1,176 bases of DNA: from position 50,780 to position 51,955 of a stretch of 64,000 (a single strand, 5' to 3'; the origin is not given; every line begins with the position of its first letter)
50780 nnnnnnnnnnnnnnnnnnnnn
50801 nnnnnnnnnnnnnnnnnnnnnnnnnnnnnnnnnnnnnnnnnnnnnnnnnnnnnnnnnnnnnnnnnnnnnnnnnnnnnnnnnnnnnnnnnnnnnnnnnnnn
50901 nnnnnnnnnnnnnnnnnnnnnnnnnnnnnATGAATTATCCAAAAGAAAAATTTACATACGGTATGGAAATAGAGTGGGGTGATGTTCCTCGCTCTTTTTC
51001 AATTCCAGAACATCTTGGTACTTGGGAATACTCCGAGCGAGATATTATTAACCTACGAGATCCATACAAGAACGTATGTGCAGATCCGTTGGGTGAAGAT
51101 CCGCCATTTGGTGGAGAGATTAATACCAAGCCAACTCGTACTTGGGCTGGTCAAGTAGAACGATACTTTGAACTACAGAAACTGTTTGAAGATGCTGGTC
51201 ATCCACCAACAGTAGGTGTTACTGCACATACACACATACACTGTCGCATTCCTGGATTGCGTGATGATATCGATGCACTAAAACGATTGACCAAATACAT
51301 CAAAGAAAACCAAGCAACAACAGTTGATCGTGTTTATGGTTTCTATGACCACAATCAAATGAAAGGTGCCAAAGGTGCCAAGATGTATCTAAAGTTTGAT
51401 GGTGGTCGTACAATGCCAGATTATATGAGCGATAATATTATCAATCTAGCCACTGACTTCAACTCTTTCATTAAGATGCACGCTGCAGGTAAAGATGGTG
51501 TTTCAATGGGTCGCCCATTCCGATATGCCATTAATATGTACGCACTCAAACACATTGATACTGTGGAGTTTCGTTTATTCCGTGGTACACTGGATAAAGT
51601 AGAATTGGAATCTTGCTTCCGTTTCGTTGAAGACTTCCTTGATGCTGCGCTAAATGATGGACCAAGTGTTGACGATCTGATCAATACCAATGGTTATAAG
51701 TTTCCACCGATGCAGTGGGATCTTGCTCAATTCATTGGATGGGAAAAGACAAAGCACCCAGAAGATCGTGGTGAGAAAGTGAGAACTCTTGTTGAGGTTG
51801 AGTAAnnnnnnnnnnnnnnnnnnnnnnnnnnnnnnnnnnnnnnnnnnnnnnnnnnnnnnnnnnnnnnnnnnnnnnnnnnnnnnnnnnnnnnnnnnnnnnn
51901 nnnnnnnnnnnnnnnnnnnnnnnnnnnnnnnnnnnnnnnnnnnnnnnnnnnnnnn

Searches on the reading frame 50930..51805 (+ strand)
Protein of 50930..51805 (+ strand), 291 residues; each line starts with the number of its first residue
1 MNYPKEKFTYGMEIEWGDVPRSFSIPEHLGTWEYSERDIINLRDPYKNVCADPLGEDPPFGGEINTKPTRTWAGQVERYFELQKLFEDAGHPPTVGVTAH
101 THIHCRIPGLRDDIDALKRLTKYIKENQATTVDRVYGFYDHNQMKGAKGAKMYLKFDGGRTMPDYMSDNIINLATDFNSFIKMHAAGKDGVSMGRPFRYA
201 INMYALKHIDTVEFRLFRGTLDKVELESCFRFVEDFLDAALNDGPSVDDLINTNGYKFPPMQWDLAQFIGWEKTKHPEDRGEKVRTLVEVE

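Call 3: search_protein_families(library=pfam, proteins=[window:50930-51805:+], max_evalue=0.1)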
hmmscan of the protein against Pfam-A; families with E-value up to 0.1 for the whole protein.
window:50930-51805:+ (291 aa): 1 family
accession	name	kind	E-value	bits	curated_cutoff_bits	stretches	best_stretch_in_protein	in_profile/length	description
PF12224.13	Amidoligase_2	-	0.063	13.6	22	0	202-234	209-242/245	Putative amidoligase enzyme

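Call 24: search_protein_families(library=phrogs, proteins=[window:50930-51805:+], max_evalue=0.001)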
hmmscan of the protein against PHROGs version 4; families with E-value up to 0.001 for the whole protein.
window:50930-51805:+ (291 aa): 0 families

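Call 59: search_solved_structures(query=A4, max_evalue=10, show_alignments=2)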
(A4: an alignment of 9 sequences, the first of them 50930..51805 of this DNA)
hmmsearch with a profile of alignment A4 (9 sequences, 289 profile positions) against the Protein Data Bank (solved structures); distinct sequences matched with E-value up to 10: 2.
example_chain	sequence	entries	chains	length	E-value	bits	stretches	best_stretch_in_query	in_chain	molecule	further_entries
7rm7_A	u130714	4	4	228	1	11.7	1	145-200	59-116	Fatty Acid Kinase A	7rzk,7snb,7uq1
8vip_A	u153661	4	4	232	1.1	11.6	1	145-199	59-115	FATTY ACID KINASE A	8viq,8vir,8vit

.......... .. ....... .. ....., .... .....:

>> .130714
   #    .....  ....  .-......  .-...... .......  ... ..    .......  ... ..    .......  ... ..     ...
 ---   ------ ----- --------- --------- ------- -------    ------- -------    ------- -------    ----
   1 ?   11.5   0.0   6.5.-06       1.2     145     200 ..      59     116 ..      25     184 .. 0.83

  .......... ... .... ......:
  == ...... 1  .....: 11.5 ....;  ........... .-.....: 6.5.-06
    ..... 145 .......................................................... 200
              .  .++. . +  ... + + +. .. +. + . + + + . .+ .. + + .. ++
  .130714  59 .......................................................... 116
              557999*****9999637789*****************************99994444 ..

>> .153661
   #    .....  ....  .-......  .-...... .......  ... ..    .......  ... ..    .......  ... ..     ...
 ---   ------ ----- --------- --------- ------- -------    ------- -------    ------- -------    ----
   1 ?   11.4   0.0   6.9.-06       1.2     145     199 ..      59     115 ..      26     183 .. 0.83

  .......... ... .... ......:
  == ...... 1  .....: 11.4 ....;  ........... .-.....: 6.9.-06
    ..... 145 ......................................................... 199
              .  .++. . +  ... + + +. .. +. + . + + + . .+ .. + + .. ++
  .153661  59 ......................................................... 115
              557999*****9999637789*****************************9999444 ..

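Call 74: search_protein_representatives(protein=window:50930-51805:+)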
Query: 291 residues. Proteins with E-value up to 0.001 (for the whole library): 298; up to 1e-10: 202; up to 1e-30: 53. The best 150 are listed.
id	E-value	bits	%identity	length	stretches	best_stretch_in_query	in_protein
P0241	8.0e-97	340.6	51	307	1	2-278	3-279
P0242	1.0e-93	330.4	55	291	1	7-290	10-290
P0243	7.8e-85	301.2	50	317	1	5-290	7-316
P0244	9.5e-85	300.9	52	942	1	7-291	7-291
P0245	1.0e-82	294.2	50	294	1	1-277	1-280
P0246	1.2e-80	287.5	44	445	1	3-281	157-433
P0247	1.2e-79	284.1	45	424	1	3-289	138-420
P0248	3.7e-78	279.3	48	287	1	8-290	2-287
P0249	1.9e-77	276.9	47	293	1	3-278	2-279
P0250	3.8e-77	275.9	52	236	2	3-181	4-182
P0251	9.5e-77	274.6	46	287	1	9-278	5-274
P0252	5.5e-76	272.2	48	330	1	2-290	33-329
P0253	2.1e-75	270.2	48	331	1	1-290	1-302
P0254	5.2e-74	265.7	48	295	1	6-290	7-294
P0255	1.3e-70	254.4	45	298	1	3-275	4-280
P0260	4.4e-66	239.6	43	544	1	3-280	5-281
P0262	1.1e-65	238.4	43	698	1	3-283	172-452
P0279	7.9e-42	160.0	34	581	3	7-276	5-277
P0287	5.5e-35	137.5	35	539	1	8-277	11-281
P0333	8.8e-21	90.9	29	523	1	7-280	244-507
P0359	3.1e-17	79.2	32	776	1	3-243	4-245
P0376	5.1e-16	75.2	29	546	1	6-260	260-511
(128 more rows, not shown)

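Call 76: search_protein_families(library=pfam, alignment_id=A5, max_evalue=0.001)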
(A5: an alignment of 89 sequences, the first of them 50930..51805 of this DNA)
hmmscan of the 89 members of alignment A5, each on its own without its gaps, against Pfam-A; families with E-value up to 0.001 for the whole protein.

A. member 1, window:50930-51805:+ (291 aa): 0 families

B. families by the number of members that match (of 89 scanned): 2 families
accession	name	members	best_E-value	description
PF12224.13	Amidoligase_2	50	3.7e-13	Putative amidoligase enzyme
PF20905.2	ExsD_C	1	8.1e-05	Antiactivator protein ExsD C-terminal domain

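Call 77: search_solved_structures(query=A5, max_evalue=1, show_alignments=1)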
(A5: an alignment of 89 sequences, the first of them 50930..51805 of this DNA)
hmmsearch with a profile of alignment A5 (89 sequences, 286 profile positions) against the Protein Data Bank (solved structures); distinct sequences matched with E-value up to 1: 0.

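Call 81: search_dna_similar(query=window:50930-51805:+, collection=phages, mode=protein, max_rows=30, max_evalue=0.001)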
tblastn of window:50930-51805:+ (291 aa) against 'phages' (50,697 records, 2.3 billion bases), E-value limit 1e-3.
Records with a match: 2; places in all: 2; records where one place covers at least 80% of the query: 2.
Best place of each record, by identity: <60% 2.
By first word of the organism name: phage 1; Vibrio 1.
By host as written in the record: - 1; Vibrio cyclitrophicus 1.
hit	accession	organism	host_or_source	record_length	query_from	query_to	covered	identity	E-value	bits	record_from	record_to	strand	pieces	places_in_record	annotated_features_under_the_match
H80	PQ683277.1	phage Simon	raw sewage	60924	8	259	87%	29.4%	4e-23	104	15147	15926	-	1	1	record has no annotation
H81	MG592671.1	Vibrio phage 2.275.O._10N.286.54.E11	Vibrio cyclitrophicus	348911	10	246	81%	26.4%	2e-9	64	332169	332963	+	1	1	hypothetical protein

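Call 82: search_protein_families(library=pfam, proteins=[P0244, P0246, P0247, P0260, P0262, P0279, P0287, P0333, P0376, P0359], max_evalue=0.001)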
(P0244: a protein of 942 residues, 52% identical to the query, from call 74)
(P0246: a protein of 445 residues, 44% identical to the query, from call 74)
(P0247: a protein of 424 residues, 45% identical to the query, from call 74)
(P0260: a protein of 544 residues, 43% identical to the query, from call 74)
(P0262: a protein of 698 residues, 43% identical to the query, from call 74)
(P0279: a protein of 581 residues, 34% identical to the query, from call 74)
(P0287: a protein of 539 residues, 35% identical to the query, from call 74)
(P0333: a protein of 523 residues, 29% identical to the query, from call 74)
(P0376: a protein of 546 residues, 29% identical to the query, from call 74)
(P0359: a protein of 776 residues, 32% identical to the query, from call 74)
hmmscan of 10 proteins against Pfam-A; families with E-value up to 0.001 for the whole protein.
P0244 (942 aa): 4 families
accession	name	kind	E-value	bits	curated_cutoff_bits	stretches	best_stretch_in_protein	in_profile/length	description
PF13673.13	Acetyltransf_10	-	2.2e-07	31.3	23.6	1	375-454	39-114/128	Acetyltransferase (GNAT) domain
PF18748.7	HMUDK_HMUD1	-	4e-06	26.9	27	1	745-881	21-149/196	5-hmdU DNA kinase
PF13508.13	Acetyltransf_7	-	0.00038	21.2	27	1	377-448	13-83/84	Acetyltransferase (GNAT) domain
PF00583.31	Acetyltransf_1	-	0.00045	20.9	20.7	0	367-447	37-116/116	Acetyltransferase (GNAT) family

P0246 (445 aa): 1 family
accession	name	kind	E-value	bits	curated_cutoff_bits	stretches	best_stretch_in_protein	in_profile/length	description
PF12224.13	Amidoligase_2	-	0.00038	20.8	22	0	222-389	81-244/245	Putative amidoligase enzyme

P0247 (424 aa): 0 families

P0260 (544 aa): 2 families
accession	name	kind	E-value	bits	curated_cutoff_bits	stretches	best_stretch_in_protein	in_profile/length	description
PF18747.7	HMUD2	-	1.5e-07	31.4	25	1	315-488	4-172/298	5-hmdU DNA kinase 2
PF12224.13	Amidoligase_2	-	2.2e-05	24.9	22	1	101-236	111-243/245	Putative amidoligase enzyme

P0262 (698 aa): 4 families
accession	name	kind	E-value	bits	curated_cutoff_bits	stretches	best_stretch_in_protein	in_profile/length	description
PF13673.13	Acetyltransf_10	-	5.2e-09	36.6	23.6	1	41-123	32-110/128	Acetyltransferase (GNAT) domain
PF13508.13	Acetyltransf_7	-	3.1e-07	31.1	27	1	45-121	8-83/84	Acetyltransferase (GNAT) domain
PF18747.7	HMUD2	-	4.9e-07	29.7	25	1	481-677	4-193/298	5-hmdU DNA kinase 2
PF00583.31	Acetyltransf_1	-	7.6e-07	29.9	20.7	1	41-120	34-116/116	Acetyltransferase (GNAT) family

P0279 (581 aa): 1 family
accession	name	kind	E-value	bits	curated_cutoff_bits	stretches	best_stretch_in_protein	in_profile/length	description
PF12224.13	Amidoligase_2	-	8.4e-11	42.6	22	1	87-234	111-243/245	Putative amidoligase enzyme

P0287 (539 aa): 1 family
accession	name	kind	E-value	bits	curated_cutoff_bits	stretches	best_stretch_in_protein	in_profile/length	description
PF18747.7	HMUD2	-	7.2e-08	32.4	25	1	310-481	4-175/298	5-hmdU DNA kinase 2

P0333 (523 aa): 3 families
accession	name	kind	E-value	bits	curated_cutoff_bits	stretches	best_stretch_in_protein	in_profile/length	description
PF12224.13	Amidoligase_2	-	4.6e-08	33.7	22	1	270-457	53-241/245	Putative amidoligase enzyme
PF13522.11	GATase_6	-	8.7e-08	32.7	27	1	69-183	10-129/130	Glutamine amidotransferase domain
PF13537.11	GATase_7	-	1.8e-05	25.2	25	1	87-188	12-121/123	Glutamine amidotransferase domain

P0376 (546 aa): 2 families
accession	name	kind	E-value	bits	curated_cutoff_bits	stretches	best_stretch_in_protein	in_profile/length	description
PF12224.13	Amidoligase_2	-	3.6e-05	24.2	22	1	288-473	54-230/245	Putative amidoligase enzyme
PF20691.3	TAGT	-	4.4e-05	23.9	27.5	1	5-177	2-186/205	TET-Associated Glycosyltransferase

P0359 (776 aa): 2 families
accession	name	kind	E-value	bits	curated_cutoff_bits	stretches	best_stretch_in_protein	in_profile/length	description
PF01451.26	LMWPc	-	3.7e-15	56.8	23.2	1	350-481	1-139/144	Low molecular weight phosphotyrosine protein phosphatase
PF20691.3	TAGT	-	1.7e-10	41.6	27.5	1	497-688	2-195/205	TET-Associated Glycosyltransferase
